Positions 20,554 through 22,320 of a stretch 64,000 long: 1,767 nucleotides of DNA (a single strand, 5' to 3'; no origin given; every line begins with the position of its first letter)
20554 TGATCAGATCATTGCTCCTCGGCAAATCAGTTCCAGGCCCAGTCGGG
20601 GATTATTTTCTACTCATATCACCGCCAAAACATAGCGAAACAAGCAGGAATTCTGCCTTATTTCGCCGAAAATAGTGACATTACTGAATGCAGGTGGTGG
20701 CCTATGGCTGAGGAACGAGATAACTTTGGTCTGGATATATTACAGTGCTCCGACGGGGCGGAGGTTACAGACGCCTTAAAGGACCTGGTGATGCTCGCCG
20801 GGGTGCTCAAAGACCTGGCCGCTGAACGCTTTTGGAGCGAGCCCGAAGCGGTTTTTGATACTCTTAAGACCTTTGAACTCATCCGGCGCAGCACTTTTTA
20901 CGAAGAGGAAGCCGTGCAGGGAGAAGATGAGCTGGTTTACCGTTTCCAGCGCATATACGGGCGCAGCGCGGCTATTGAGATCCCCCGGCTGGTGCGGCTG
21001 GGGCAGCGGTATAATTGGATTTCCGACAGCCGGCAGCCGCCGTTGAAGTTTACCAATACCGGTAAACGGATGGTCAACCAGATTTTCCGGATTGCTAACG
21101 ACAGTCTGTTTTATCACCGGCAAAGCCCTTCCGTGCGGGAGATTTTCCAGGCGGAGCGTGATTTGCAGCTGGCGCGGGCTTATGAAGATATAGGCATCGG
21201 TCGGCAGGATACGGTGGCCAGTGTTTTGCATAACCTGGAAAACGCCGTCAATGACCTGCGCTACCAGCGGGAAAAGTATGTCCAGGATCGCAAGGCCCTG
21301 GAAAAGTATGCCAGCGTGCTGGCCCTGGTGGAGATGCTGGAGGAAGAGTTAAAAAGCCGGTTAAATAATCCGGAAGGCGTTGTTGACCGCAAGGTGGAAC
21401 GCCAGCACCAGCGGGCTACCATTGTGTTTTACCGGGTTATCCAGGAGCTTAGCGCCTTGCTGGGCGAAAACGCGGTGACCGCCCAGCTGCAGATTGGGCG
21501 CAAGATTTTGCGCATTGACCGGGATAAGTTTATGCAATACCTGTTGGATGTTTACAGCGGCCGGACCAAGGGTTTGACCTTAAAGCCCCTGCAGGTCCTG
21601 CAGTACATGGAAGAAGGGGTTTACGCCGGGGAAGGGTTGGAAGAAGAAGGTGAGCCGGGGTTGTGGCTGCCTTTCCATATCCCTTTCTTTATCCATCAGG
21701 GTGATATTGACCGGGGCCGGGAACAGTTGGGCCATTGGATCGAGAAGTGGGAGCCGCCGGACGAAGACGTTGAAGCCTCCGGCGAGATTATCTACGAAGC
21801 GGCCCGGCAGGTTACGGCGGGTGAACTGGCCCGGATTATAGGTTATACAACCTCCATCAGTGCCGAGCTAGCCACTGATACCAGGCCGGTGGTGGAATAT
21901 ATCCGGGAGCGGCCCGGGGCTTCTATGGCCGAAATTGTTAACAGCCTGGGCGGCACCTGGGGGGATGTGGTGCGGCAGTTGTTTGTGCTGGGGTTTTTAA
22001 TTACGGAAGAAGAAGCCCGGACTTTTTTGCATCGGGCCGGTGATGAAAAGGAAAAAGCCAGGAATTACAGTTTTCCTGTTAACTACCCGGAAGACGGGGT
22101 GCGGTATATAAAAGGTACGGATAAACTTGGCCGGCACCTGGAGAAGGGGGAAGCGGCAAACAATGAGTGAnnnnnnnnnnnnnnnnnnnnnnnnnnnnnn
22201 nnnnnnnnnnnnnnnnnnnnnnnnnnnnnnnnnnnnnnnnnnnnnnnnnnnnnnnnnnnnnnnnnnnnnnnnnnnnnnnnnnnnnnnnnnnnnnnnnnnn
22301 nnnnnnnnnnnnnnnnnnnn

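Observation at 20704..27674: Wadjet/MksBEFG-like condensin defence module with the Toprim jetD gene on the opposite strand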

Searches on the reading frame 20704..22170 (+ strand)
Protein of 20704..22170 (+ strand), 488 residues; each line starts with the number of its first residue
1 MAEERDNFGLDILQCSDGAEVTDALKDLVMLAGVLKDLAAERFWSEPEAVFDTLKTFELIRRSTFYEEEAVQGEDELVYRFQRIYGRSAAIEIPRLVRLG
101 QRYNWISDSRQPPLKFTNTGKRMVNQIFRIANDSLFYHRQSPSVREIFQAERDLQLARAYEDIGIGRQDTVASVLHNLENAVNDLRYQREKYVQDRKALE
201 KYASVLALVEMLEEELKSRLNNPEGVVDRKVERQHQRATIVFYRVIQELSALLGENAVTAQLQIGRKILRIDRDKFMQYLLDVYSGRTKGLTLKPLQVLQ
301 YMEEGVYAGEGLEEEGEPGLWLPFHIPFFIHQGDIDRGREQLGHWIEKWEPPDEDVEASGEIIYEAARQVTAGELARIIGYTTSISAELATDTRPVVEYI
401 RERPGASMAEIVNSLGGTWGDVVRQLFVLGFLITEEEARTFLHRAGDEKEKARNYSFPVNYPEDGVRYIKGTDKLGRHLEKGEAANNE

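Call 3: search_protein_families(library=pfam, proteins=[window:20704-22170:+], max_evalue=0.01)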
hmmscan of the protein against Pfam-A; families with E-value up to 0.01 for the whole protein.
window:20704-22170:+ (488 aa): 0 families

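Call 4: search_protein_families(library=padloc, proteins=[window:20704-22170:+], max_evalue=0.01)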
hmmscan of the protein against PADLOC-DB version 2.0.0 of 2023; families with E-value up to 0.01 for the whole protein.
window:20704-22170:+ (488 aa): 1 family
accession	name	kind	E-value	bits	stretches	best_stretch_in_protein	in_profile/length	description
PDLC00559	JetA3|JetA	-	7.3e-63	211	1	17-456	17-451/474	Unknown function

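Call 5: search_protein_families(library=ncbifam, proteins=[window:20704-22170:+], max_evalue=0.01)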
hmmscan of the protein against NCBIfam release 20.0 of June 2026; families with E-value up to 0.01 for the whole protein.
window:20704-22170:+ (488 aa): 0 families

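Call 32: find_homologous_proteins(query=window:20704-22170:+, max_evalue=0.001)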
Query window:20704-22170:+ (488 aa): 26 proteins with E <= 0.001 among 8000 candidates.
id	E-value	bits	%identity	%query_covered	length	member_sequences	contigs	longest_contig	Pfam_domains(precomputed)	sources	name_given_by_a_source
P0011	1.2e-279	946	95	90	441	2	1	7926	-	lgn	-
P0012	9.2e-265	897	81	100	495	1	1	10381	-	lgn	-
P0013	1.3e-253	860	79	98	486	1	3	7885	-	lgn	-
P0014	5.9e-205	700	66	98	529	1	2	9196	-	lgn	-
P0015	9.4e-199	679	63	98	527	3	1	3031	-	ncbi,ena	ncbi:MAG: hypothetical protein WCY82_10350 [Desulfotomaculaceae bacterium]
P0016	1.9e-189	649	64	97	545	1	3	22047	-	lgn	-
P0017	2.5e-188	645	63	97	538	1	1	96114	-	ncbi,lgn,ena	-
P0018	1.1e-186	640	61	97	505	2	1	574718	-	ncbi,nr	ncbi:MAG: hypothetical protein QME76_03750 [Bacillota bacterium]|nr:hypothetical protein [Bacillota 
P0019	1.2e-186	639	62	97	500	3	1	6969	-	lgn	-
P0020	5.6e-186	637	59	99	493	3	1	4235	-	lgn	-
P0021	7.5e-186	637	61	97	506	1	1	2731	-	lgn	-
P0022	5.7e-182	624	56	98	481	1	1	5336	-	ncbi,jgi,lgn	-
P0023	4.6e-178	611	61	91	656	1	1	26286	-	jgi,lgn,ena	-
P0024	3.4e-175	602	54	98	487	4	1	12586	-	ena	-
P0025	9.0e-173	594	57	99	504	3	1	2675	-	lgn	-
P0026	1.0e-171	590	56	97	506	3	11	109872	-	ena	-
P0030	4.5e-161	555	52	98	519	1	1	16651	-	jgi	-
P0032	1.5e-40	158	27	91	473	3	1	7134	-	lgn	-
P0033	2.8e-35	140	26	97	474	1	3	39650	-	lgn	-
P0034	4.5e-34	136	24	89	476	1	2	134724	-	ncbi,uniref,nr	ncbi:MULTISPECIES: hypothetical protein [Bacillaceae]|uniref:hypothetical protein n=1 Tax=Bacillacea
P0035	6.9e-33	132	24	88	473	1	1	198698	-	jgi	jgi:hypothetical protein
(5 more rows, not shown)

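Call 33: find_encoding_contigs(protein=P0034, flank=10000, max_places=3)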
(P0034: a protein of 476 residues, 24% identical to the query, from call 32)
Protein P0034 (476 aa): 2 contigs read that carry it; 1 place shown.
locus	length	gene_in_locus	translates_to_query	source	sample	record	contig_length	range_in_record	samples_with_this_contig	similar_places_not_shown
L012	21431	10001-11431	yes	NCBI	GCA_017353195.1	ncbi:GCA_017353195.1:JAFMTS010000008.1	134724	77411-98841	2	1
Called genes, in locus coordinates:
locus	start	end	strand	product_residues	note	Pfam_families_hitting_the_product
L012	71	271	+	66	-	PF00313:CSD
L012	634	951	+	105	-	PF03551:PadR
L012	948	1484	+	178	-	PF11193:DUF2812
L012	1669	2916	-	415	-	-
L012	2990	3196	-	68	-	PF13443:HTH_26, PF01381:HTH_3 (weak)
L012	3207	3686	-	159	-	PF11188:DUF2975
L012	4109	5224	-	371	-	PF25198:Spore_GerAC_N, PF05504:Spore_GerAC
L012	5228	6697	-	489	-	PF03323:GerA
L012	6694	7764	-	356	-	PF03845:Spore_permease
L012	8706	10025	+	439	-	PF09664:DUF2399 (weak)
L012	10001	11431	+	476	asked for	-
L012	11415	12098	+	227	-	-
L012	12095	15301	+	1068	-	PF02463:SMC_N (weak)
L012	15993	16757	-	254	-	-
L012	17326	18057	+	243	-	PF14014:DUF4230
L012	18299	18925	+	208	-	PF07007:LprI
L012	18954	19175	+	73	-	PF02229:PC4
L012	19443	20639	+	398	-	PF17785:PUA_3, PF10672:Methyltrans_SAM, PF03602:Cons_hypoth95 (weak)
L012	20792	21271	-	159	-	PF06445:GyrI-like (weak), PF14526:Cass2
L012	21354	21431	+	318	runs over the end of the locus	PF08279:HTH_11, PF13280:WYL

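Call 34: find_encoding_contigs(protein=P0033, flank=10000, max_places=2)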
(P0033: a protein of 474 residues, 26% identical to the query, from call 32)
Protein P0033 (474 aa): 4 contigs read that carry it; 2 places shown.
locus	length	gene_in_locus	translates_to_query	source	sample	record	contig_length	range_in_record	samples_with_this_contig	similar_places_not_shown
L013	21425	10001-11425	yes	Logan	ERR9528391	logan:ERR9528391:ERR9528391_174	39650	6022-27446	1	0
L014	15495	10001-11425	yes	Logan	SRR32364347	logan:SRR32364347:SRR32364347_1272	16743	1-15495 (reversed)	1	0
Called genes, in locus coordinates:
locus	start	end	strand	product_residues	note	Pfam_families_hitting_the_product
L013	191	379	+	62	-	-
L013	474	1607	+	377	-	PF00899:ThiF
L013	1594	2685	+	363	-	PF00899:ThiF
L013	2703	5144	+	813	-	PF00005:ABC_tran (faint), PF02463:SMC_N (faint), PF03193:RsgA_GTPase (faint), PF13191:AAA_16 (faint), PF13555:AAA_29 (faint), PF20703:nSTAND1 (faint), PF20720:nSTAND3 (faint), PF17755:UvrA_DNA-bind, +3 more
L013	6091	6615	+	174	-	PF14567:SUKH_5 (faint), PF09346:SMI1_KNR4, PF14568:SUKH_6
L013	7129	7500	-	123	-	-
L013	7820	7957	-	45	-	-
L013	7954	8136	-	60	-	PF13650:Asp_protease_2 (weak)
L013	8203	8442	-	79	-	-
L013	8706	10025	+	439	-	PF09664:DUF2399 (weak)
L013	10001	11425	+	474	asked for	-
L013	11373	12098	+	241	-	-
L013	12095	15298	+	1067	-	PF02463:SMC_N (weak), PF13476:AAA_23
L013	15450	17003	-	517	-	PF02463:SMC_N (weak), PF03193:RsgA_GTPase (faint), PF13555:AAA_29 (faint), PF00005:ABC_tran, PF01926:MMR_HSR1 (faint), PF13304:AAA_21 (faint), PF12848:ABC_tran_Xtn, PF00005:ABC_tran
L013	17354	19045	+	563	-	-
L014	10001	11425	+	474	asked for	-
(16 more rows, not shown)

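Call 35: find_encoding_contigs(protein=P0035, flank=10000, max_places=2)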
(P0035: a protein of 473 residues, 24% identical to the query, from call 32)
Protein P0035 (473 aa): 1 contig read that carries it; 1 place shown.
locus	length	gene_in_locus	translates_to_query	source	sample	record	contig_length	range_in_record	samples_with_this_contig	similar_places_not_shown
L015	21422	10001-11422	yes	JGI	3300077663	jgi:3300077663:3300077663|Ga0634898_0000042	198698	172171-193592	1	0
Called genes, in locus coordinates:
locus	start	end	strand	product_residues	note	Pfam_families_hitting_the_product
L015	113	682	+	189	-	PF05685:Uma2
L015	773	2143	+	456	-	-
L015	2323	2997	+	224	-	PF00005:ABC_tran, PF02463:SMC_N, PF13555:AAA_29 (weak), PF13304:AAA_21 (faint)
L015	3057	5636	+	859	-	PF02687:FtsX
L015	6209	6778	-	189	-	PF00440:TetR_N, PF13305:TetR_C_33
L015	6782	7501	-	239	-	PF00753:Lactamase_B, PF19583:ODP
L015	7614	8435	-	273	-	PF00797:Acetyltransf_2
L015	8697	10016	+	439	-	PF23947:DUF7281 (weak)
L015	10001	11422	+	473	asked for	-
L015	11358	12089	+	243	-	-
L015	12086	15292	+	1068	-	PF02463:SMC_N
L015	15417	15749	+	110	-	-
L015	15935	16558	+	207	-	PF05685:Uma2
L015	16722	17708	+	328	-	PF03747:ADP_ribosyl_GH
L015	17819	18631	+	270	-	PF03807:F420_oxidored, PF14748:P5CR_dimer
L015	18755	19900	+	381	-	PF13506:Glyco_transf_21, PF00535:Glycos_transf_2, PF10111:Glyco_tranf_2_2, PF13641:Glyco_tranf_2_3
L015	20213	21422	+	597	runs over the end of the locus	PF03572:Peptidase_S41 (faint)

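Call 49: search_protein_families(library=padloc, proteins=[L012:8706-10025:+, L012:10001-11431:+, L012:11415-12098:+, L012:12095-15301:+], max_evalue=0.00001)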
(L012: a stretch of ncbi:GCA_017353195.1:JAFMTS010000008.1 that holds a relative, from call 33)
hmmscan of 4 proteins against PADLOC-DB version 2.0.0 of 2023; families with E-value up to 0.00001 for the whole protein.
L012:8706-10025:+ (439 aa): 2 families
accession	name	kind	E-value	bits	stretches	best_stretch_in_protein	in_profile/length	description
PDLC00590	JetD3|JetD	-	9.3e-161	533.6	1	1-438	1-436/437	DUF2239; DUF2220 domain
PDLC00557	JetD2|JetD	-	3.4e-07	28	1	288-383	261-351/423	DUF2220; DUF3322; DUF2399 domain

L012:10001-11431:+ (476 aa): 1 family
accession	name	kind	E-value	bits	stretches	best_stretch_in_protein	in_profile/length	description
PDLC00559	JetA3|JetA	-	2.5e-238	789.6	1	1-468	1-469/474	Unknown function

L012:11415-12098:+ (227 aa): 1 family
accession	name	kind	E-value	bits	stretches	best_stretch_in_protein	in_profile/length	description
PDLC00570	JetB3|JetB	-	9.3e-119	393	1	3-225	4-226/228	Unknown function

L012:12095-15301:+ (1068 aa): 5 families
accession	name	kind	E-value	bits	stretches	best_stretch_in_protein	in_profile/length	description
PDLC00580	JetC3|JetC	-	0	1420.8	1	1-1066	1-1066/1068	DUF3584 domain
PDLC04135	mad3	-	8.9e-14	49.8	1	606-1048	61-336/374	mads_3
PDLC03859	LmuB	-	3.3e-13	47.7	2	19-456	19-461/611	-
PDLC00551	JetC2|JetC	-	5e-07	25.9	0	182-494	792-1096/1365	DUF3584 domain; MukB-like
PDLC00582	JetC3|JetC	-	2.8e-06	23.4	0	178-441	338-602/1472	DUF3584 domain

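Call 52: find_encoding_contigs(protein=P0018, flank=9000, max_places=2)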
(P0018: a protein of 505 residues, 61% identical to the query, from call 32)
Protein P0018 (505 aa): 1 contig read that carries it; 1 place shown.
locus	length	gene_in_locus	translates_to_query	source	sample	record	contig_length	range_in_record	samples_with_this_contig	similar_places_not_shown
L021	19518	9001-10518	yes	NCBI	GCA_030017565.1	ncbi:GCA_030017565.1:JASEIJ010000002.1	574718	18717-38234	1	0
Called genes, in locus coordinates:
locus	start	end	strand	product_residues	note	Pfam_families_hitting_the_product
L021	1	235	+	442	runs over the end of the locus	PF18073:Zn_ribbon_LapB, PF13481:AAA_25, PF03796:DnaB_C (faint), PF06745:ATPase, PF23442:DUF7125 (weak), PF13541:ChlI (weak)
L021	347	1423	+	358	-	PF02457:DAC, PF10635:DisA-linker, PF12826:HHH_2 (faint), PF00633:HHH (weak)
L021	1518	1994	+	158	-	PF02559:CarD_TRCF_RID, PF21095:CarD_C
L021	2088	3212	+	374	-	PF27675:YCF81_N, PF01850:PIN, PF01938:TRAM (weak)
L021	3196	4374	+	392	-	PF01128:IspD, PF12804:NTP_transf_3, PF02542:YgbB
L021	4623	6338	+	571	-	PF04326:SLFN_AlbA_2, PF13749:HATPase_c_4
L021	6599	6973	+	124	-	PF03167:UDG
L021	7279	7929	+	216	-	PF02985:HEAT (faint), PF13646:HEAT_2 (weak), PF13513:HEAT_EZ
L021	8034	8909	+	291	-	PF20181:DUF6544, PF21900:DUF6920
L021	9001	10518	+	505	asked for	-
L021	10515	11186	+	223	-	-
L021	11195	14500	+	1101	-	PF02463:SMC_N (weak), PF13476:AAA_23, PF02463:SMC_N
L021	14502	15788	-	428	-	PF09664:DUF2399 (weak)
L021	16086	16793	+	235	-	PF06426:SATase_N (weak), PF14602:Hexapep_2 (faint), PF00132:Hexapep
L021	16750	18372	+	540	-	PF00133:tRNA-synt_1 (faint), PF01406:tRNA-synt_1e, PF01921:tRNA-synt_1f (faint), PF09334:tRNA-synt_1g (faint), PF09190:DALR_2, PF23493:CysS_C (weak)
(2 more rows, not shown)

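Call 53: find_encoding_contigs(protein=P0026, flank=9000, max_places=2)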
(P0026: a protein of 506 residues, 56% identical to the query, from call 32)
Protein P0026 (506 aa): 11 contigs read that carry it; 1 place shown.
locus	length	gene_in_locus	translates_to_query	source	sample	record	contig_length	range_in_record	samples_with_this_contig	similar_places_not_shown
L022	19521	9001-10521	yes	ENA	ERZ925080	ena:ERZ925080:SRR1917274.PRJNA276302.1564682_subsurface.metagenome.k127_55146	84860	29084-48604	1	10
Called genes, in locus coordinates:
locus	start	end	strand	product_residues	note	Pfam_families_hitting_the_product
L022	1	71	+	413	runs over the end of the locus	PF03453:MoeA_N, PF00994:MoCF_biosynth, PF03454:MoeA_C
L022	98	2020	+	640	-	PF03453:MoeA_N, PF00994:MoCF_biosynth, PF03454:MoeA_C, PF12727:PBP_like, PF13531:SBP_bac_11 (faint)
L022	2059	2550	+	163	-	PF00994:MoCF_biosynth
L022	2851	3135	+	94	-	PF00166:Cpn10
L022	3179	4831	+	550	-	-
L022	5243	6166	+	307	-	PF00291:PALP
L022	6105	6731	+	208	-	PF01035:DNA_binding_1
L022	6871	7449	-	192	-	-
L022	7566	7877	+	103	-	-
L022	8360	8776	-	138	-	PF15919:HicB_lk_antitox, PF15970:HicB-like_2 (weak)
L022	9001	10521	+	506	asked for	-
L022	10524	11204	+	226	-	-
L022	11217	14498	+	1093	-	PF02463:SMC_N, PF13476:AAA_23, PF20492:ERM_helical (weak)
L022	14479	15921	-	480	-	-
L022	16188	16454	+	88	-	-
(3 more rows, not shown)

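Call 54: find_encoding_contigs(protein=P0016, flank=9000, max_places=2)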
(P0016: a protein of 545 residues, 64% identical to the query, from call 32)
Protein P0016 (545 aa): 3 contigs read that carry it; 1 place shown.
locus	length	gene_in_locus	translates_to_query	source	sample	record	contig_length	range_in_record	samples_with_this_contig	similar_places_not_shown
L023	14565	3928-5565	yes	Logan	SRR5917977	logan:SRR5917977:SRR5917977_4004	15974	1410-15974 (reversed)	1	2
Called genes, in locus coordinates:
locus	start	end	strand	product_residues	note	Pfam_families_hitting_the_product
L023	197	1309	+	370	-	PF00395:SLH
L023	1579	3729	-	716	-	PF09826:Beta_propel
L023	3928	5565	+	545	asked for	-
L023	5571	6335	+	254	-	-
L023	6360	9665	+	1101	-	PF02463:SMC_N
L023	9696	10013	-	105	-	PF05437:AzlD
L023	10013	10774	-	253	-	PF03591:AzlC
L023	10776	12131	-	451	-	-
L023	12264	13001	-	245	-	PF07875:Coat_F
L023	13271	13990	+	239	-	PF07833:Cu_amine_oxidN1, PF00581:Rhodanese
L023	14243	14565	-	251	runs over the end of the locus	PF13085:Fer2_3, PF13183:Fer4_8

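Call 55: find_encoding_contigs(protein=P0023, flank=9000, max_places=2)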
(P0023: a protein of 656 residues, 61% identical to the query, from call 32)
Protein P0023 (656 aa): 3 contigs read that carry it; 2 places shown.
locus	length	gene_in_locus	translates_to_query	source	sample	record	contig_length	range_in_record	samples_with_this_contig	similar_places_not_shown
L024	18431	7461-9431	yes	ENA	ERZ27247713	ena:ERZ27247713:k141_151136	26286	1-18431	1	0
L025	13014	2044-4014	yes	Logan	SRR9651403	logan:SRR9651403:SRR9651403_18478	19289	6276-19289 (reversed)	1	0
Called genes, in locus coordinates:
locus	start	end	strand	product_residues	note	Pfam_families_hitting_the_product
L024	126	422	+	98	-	-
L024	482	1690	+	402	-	PF09651:Cas_APE2256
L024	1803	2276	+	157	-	PF22751:DUF488-N3a, PF04343:DUF488 (weak)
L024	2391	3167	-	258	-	PF02129:Peptidase_S15 (weak), PF12146:Hydrolase_4, PF20408:Abhydrolase_11 (faint), PF00561:Abhydrolase_1, PF12697:Abhydrolase_6, PF00326:Peptidase_S9 (weak)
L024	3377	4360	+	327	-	PF00724:Oxidored_FMN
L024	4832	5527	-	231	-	PF01791:DeoC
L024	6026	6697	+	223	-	PF02525:Flavodoxin_2, PF03358:FMN_red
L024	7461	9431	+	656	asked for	-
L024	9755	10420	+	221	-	-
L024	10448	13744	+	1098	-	PF00005:ABC_tran (faint), PF02463:SMC_N, PF13476:AAA_23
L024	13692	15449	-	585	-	-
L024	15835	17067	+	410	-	PF08668:HDOD (faint), PF13487:HD_5, PF01966:HD, PF13487:HD_5, PF01966:HD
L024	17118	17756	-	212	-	PF00582:Usp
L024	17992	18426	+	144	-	PF00582:Usp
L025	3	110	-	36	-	?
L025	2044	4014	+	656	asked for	-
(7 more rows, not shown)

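Call 61: search_solved_structures(query=window:20704-22170:+, max_evalue=1)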
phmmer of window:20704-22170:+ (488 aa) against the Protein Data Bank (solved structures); distinct sequences matched with E-value up to 1: 0.
